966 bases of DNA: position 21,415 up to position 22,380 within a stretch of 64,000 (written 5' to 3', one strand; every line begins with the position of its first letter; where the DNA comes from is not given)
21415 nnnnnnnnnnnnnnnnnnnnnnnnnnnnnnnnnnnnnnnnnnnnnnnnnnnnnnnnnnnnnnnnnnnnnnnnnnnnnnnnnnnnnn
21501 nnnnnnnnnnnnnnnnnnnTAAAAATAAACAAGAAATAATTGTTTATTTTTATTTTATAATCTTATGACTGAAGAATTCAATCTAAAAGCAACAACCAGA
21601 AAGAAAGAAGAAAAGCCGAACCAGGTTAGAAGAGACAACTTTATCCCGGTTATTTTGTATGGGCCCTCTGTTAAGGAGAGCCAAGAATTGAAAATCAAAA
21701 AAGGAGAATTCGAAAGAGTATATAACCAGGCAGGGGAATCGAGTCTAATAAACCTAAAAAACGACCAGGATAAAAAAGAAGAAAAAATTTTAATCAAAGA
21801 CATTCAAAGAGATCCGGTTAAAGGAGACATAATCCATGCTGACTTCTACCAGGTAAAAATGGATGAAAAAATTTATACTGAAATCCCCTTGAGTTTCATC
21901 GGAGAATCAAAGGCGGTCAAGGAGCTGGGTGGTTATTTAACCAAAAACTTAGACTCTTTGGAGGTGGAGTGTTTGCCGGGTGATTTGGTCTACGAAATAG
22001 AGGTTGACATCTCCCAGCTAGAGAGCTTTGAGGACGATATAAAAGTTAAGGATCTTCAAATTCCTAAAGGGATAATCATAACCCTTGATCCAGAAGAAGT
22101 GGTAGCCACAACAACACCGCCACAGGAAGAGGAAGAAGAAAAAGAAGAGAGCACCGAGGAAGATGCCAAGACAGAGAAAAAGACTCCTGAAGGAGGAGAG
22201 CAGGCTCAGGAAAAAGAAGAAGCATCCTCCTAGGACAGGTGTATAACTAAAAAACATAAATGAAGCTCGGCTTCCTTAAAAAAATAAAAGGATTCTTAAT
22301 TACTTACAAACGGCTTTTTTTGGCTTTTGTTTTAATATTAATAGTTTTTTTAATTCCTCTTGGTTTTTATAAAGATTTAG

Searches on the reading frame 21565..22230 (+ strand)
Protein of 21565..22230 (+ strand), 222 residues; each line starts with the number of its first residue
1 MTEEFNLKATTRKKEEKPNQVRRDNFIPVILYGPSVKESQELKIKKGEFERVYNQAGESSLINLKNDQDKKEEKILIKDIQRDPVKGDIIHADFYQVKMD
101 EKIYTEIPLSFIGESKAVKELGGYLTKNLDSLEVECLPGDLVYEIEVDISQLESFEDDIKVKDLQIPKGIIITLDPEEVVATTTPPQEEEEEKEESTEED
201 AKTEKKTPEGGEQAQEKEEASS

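Call 37: search_protein_families(library=pfam, proteins=[window:21565-22230:+], max_evalue=0.00001)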
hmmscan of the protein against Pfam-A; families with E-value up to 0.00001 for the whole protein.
window:21565-22230:+ (222 aa): 2 families
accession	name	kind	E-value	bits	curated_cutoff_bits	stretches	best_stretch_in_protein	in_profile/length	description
PF14693.11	Ribosomal_TL5_C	-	2.8e-22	79.3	27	1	102-186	1-83/84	Ribosomal protein TL5, C-terminal domain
PF01386.24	Ribosomal_L25p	-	1.4e-19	70.8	23.6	1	7-94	1-82/82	Ribosomal L25p family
